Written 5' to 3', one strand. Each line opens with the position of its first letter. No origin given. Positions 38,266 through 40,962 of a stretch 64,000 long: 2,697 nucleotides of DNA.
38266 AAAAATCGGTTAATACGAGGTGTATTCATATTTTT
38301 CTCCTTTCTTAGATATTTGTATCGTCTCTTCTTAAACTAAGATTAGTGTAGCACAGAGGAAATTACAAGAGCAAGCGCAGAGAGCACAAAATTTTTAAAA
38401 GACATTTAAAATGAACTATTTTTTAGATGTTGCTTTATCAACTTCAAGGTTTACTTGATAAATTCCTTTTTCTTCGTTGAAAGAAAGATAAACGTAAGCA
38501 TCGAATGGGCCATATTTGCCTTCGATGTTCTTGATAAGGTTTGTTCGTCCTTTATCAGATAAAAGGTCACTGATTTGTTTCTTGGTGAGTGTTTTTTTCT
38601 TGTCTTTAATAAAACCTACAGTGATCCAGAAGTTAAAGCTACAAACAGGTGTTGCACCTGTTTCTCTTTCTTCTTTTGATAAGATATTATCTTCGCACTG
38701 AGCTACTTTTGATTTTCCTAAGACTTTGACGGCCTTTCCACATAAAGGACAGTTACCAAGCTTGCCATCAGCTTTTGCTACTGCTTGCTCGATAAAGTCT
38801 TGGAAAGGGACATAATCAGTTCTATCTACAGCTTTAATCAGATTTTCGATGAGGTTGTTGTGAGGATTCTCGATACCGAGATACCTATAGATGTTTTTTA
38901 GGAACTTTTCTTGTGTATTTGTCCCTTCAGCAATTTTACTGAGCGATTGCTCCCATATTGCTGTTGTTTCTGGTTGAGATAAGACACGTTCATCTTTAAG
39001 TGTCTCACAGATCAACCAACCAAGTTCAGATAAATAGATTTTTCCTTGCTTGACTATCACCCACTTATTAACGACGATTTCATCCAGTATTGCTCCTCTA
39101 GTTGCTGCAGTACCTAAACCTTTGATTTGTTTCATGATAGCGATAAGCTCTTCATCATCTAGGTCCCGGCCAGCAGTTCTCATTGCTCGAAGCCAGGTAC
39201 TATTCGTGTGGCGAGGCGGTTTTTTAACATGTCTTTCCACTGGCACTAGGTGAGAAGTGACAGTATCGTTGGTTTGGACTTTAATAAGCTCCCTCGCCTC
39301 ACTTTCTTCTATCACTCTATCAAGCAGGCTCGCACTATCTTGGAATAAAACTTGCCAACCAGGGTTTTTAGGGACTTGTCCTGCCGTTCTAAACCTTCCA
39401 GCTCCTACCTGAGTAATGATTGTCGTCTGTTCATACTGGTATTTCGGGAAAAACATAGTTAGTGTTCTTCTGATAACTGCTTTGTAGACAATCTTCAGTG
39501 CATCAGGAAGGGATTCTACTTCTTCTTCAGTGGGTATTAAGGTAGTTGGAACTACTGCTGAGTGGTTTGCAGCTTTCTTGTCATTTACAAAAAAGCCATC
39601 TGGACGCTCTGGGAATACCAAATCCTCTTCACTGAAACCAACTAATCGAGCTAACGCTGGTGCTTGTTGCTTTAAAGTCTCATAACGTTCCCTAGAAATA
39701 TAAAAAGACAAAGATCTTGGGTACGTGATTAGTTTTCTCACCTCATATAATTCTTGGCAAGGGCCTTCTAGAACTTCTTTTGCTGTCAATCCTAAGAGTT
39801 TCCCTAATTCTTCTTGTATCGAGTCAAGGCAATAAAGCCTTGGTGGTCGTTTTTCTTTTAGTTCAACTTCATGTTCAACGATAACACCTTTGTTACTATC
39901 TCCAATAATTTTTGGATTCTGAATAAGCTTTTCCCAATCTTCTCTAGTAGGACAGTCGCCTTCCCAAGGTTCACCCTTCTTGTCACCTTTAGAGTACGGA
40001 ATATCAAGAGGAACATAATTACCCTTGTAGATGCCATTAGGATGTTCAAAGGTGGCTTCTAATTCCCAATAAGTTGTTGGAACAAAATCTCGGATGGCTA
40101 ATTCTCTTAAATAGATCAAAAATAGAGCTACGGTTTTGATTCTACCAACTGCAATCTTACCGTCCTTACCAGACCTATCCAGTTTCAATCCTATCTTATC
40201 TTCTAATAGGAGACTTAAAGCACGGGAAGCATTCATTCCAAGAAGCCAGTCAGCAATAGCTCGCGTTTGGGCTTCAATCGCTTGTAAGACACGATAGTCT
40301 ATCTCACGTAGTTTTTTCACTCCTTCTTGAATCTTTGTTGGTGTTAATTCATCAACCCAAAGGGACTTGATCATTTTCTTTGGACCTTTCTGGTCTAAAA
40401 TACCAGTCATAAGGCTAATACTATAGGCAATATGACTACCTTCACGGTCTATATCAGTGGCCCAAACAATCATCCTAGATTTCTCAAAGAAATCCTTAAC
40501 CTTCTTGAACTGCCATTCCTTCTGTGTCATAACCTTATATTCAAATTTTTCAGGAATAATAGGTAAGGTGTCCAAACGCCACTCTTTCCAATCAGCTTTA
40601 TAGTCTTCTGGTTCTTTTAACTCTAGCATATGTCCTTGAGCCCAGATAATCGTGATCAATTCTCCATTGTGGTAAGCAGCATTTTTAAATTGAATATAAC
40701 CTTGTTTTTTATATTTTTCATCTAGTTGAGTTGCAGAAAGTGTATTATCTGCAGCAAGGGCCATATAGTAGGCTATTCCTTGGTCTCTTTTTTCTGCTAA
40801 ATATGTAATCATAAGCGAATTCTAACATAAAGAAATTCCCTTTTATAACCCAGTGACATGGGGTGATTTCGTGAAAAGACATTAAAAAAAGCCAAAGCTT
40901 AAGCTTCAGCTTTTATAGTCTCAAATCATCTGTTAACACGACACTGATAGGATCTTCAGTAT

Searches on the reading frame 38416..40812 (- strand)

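Call 10: search_protein_families(library=pfam, proteins=[window:38416-40812:-], max_evalue=0.01)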
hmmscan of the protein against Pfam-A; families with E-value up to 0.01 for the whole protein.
window:38416-40812:- (798 aa): 3 families
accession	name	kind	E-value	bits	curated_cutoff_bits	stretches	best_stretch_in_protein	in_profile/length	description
PF01131.25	Topoisom_bac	-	3.3e-69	234.3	35.1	1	180-639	9-411/411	DNA topoisomerase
PF01751.28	Toprim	-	6.4e-08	33.1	23.1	1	48-137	15-81/96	Toprim domain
PF13342.12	Toprim_Crpt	-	1.3e-05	25.5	32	1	739-780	12-53/60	C-terminal repeat of topoisomerase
